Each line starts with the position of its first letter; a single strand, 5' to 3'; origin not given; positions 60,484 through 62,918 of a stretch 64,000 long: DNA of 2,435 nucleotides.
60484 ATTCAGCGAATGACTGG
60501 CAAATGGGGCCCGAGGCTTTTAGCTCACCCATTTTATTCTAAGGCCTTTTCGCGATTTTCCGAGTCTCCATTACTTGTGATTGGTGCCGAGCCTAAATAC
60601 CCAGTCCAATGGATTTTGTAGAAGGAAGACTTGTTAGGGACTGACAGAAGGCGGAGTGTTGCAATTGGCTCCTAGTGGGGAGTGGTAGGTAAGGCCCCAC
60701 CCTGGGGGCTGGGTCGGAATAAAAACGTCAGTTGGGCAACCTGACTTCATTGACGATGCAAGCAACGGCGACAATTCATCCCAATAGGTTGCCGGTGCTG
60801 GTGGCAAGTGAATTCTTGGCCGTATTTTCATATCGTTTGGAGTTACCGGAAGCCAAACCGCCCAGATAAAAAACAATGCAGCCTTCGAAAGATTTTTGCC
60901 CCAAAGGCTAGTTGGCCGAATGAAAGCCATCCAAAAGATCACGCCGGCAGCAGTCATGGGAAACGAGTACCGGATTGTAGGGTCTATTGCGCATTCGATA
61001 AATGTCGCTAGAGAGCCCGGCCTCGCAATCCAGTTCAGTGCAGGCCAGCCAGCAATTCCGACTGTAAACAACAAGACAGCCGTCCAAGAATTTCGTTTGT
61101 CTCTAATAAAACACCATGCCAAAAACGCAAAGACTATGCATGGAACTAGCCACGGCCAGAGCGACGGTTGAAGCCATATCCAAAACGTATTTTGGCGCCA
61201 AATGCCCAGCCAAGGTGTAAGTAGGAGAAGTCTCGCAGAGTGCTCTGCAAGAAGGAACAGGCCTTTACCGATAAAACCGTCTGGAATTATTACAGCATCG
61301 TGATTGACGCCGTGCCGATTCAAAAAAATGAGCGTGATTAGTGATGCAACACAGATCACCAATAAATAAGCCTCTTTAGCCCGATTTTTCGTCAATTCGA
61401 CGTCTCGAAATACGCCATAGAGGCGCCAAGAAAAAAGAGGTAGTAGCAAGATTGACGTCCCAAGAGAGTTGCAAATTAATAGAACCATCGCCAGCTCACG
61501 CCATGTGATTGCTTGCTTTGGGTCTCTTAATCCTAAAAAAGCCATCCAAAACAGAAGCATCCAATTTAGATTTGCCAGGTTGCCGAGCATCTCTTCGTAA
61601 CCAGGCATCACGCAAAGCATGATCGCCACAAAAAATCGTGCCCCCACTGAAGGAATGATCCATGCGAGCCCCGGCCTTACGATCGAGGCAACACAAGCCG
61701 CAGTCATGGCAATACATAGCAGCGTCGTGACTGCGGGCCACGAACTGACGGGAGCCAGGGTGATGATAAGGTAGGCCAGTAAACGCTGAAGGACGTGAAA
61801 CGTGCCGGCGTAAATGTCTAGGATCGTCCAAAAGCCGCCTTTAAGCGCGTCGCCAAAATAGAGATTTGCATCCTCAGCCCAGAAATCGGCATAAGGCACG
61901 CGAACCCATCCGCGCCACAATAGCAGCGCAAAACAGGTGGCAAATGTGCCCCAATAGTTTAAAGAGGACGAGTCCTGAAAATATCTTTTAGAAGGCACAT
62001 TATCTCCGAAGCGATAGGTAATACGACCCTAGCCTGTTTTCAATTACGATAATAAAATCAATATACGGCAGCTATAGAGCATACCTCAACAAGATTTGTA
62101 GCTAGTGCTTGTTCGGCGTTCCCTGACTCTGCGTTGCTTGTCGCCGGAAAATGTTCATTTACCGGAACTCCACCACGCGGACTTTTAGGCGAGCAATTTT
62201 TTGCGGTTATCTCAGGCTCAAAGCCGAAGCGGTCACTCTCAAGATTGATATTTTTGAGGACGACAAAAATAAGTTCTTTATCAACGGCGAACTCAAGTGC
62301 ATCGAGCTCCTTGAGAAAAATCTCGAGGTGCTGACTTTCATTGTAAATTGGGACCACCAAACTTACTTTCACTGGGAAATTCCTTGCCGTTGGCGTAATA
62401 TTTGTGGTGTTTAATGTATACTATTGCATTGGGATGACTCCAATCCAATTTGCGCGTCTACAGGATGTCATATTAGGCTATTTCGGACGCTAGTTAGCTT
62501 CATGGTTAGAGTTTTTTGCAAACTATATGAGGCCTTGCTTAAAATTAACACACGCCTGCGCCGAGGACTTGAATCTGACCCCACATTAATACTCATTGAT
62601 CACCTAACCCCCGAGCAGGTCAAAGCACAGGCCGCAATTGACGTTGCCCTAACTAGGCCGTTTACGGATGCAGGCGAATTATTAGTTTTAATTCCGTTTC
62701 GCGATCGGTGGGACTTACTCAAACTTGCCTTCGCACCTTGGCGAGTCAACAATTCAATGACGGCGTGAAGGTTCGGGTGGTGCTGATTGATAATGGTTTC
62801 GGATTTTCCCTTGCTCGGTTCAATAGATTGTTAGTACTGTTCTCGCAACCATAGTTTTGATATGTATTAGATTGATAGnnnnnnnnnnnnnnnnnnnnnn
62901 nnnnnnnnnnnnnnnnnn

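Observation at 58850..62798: Diverged duplicate of the divergent GT2-GT2 start region, with an in-frame 378-nt deletion and a frameshift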

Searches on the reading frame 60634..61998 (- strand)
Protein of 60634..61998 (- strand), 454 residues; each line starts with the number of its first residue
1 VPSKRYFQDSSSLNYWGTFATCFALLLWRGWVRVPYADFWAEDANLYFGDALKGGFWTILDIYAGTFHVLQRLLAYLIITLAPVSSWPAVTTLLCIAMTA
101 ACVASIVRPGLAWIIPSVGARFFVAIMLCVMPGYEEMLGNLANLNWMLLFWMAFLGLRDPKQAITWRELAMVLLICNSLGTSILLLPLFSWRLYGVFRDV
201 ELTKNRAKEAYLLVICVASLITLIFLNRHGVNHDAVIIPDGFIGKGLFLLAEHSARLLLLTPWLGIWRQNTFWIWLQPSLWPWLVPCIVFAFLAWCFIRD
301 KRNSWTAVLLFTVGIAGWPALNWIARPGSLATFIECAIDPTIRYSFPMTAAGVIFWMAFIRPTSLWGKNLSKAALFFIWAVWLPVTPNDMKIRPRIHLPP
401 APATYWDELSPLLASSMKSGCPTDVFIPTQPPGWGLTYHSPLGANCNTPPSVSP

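Call 6: search_protein_families(library=pfam, proteins=[window:60634-61998:-], max_evalue=0.01)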
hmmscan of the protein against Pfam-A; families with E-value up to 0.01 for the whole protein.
window:60634-61998:- (454 aa): 0 families

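Call 36: search_protein_families(library=ncbifam, proteins=[window:60634-61998:-], max_evalue=0.001)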
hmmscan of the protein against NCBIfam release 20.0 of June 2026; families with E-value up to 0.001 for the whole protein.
window:60634-61998:- (454 aa): 0 families

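Call 43: find_homologous_proteins(query=window:60634-61998:-, max_evalue=0.001)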
Query window:60634-61998:- (454 aa): 9 proteins with E <= 0.001 among 8000 candidates.
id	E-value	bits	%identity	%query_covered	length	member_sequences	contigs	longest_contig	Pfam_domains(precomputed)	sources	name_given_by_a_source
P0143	0.0e+0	1034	98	100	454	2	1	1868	-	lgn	-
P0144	2.7e-239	813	77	100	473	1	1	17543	-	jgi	jgi:hypothetical protein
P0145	2.1e-112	395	43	98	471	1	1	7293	-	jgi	jgi:hypothetical protein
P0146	6.9e-110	387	43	96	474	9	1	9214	-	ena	-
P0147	2.9e-109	385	43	96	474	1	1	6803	-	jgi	jgi:hypothetical protein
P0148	6.2e-99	350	41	97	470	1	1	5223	-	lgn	-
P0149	2.7e-98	348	42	98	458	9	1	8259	-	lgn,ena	-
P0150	9.8e-55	205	33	97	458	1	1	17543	-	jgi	jgi:hypothetical protein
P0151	4.1e-37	147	31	94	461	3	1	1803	-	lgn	-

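Call 45: find_encoding_contigs(protein=P0143, flank=10000, max_places=6)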
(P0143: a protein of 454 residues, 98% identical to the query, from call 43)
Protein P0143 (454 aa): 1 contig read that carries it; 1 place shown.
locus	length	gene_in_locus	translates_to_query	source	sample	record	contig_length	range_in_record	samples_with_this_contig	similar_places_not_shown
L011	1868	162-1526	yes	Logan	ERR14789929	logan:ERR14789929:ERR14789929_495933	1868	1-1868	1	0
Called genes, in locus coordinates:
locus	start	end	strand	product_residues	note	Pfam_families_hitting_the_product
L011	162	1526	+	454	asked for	-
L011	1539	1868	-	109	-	?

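Call 46: find_encoding_contigs(protein=P0150, flank=10000, max_places=4)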
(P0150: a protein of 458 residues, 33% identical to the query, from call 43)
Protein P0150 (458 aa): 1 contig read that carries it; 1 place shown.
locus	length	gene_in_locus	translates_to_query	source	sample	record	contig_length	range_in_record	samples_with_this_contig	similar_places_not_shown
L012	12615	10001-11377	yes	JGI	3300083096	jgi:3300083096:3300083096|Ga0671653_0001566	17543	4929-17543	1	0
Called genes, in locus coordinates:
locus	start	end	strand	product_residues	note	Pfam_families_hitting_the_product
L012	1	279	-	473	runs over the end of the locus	-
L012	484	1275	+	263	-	PF00535:Glycos_transf_2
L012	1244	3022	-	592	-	-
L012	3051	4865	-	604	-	-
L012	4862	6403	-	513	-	-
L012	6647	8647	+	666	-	PF24677:DUF7657, PF24672:DUF7654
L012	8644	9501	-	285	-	-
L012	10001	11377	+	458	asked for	-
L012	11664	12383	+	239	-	PF13580:SIS_2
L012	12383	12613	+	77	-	?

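Call 73: predict_structure(alignment_id=A3)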
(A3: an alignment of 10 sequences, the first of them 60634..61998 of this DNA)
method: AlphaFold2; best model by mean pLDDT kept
length: 454 residues; sequences in the alignment: 10
mean_pLDDT: 77.1   pTM: 0.82
mean pLDDT of the five models: 77.1, 76.2, 73.4, 72.9, 70.6
residues with pLDDT >= 90: 120; 70-90: 200; 50-70: 94; < 50: 40
segments of 3 or more residues with pLDDT < 50: 1-6, 229-237, 364-366, 384-400, 450-454
pLDDT, mean of each block of 10 residues (from residue 1): 52 91 87 61 78 85 79 92 89 91 93 88 89 78 87 94 93 88 88 91 92 92 68 46 68 84 78 66 66 69 84 86 66 72 82 87 57 65 47 40 73 89 80 73 62 40
secondary structure, 60 per line:
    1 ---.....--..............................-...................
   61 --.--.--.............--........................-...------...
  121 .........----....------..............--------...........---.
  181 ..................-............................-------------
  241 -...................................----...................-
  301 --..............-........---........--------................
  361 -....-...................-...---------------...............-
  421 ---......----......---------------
elements in order: H4-8 H11-40 H42-60 H69-81 H84-107 H118-129 H134-137 H144-157 H166-176 H180-198 H200-227 H242-276 H281-299 H303-316 H318-325 H329-336 H345-360 H362-365 H367-385 H405-419 E424-429 E434-439

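Call 76: fold_search(model_id=the predicted structure, library=pdb)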
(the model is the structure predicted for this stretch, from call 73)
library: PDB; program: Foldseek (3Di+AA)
matches with E <= 10: 280; with E <= 0.001: 0
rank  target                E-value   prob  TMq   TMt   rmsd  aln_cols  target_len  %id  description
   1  6s7t_A                1.4e-02  1.00  0.36  0.25  18.3       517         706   11  Cryo-EM structure of human oligosaccharyltransferase complex OST-B (released 2019-12-18)
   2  6c26_A                2.3e-02  1.00  0.40  0.30  14.6       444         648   13  The Cryo-EM structure of a eukaryotic oligosaccharyl transferase complex (released 2018-01-31)
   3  6ezn_F                2.4e-02  1.00  0.40  0.30  14.2       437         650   14  Cryo-EM structure of the yeast oligosaccharyltransferase (OST) complex (released 2018-01-17)
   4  8if8_B                3.1e-02  0.99  0.36  0.29  14.4       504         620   13  Arabinosyltransferase AftA (released 2023-05-31)
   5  5ogl_A                4.4e-02  1.00  0.46  0.32   7.7       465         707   12  Structure of bacterial oligosaccharyltransferase PglB in complex with an acceptor peptide and an lipid-linked oligosac (released 2017-10-25)
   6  8agc_A                5.8e-02  0.98  0.37  0.26  15.9       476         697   13  Structure of yeast oligosaccharylransferase complex with lipid-linked oligosaccharide and non-acceptor peptide bound (released 2022-12-07)
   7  8agb_A                6.3e-02  0.98  0.37  0.29  13.8       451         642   14  Structure of yeast oligosaccharylransferase complex with lipid-linked oligosaccharide bound (released 2022-12-07)
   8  7oci_F                1.1e-01  0.96  0.36  0.28  12.2       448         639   10  Cryo-EM structure of yeast Ost6p containing oligosaccharyltransferase complex (released 2022-02-16)
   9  6gxc_A                1.4e-01  0.99  0.44  0.31   8.4       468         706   12  Bacterial oligosaccharyltransferase PglB in complex with an inhibitory peptide and a reactive lipid-linked oligosaccha (released 2018-11-14)
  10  6m20_C                1.4e-01  0.20  0.13  0.13  23.8       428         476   14  Crystal structure of Plasmodium falciparum hexose transporter PfHT1 bound with glucose (released 2020-09-09)
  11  8pn9_A                2.2e-01  0.87  0.36  0.27  14.7       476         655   13  Structure of human oligosaccharyltransferase OST-A complex bound to NGI-1 (released 2024-05-08)
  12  8ufe                  2.4e-01  0.14  0.13  0.12  21.0       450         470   12  Multidrug efflux pump EfpA from mycobacterium smegmatis (released 2024-09-11)
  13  9jrk                  2.8e-01  0.11  0.10  0.12  22.3       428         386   11  outward-open hSLC19A1 + MTX (released 2025-02-26)
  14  4z35                  3.0e-01  0.12  0.12  0.14  28.1       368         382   14  Crystal Structure of Human Lysophosphatidic Acid Receptor 1 in complex with ONO-9910539 (released 2015-06-03)
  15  8z7r                  3.4e-01  0.09  0.11  0.12  21.6       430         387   11  SLC19A3 apo structure (released 2025-01-08)
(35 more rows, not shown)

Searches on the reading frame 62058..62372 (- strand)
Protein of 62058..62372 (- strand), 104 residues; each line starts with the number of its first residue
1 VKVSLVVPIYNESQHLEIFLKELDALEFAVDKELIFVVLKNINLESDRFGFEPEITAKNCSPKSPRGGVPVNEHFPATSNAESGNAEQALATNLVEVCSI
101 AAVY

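Call 6: search_protein_families(library=pfam, proteins=[window:62058-62372:-], max_evalue=0.01)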
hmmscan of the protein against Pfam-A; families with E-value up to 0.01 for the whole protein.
window:62058-62372:- (104 aa): 0 families

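Call 29: find_encoding_contigs(protein=window:62058-62372:-, flank=10000, max_places=6)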
Protein window:62058-62372:- (104 aa): 2 contigs read that carry it; 1 place shown.
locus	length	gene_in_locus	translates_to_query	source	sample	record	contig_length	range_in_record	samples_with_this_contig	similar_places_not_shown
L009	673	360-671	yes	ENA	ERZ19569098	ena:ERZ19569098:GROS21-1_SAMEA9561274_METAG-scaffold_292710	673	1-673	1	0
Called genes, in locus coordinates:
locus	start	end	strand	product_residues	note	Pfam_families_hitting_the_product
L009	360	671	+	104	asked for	?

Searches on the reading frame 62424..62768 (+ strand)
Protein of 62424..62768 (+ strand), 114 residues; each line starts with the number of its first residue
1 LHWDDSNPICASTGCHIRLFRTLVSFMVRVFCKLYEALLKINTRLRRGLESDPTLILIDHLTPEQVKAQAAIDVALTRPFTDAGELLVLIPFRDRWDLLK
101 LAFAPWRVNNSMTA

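Call 6: search_protein_families(library=pfam, proteins=[window:62424-62768:+], max_evalue=0.01)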
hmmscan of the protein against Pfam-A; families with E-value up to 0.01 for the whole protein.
window:62424-62768:+ (114 aa): 0 families

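Call 28: find_encoding_contigs(protein=window:62424-62768:+, flank=10000, max_places=6)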
Protein window:62424-62768:+ (114 aa): no gene with exactly this product is on record in the collection.

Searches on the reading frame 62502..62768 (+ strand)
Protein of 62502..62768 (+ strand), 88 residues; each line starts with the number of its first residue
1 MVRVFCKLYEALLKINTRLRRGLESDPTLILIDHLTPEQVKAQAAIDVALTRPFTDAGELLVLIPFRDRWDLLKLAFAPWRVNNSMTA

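Call 77: find_encoding_contigs(protein=window:62502-62768:+, flank=10000, max_places=10)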
Protein window:62502-62768:+ (88 aa): no gene with exactly this product is on record in the collection.
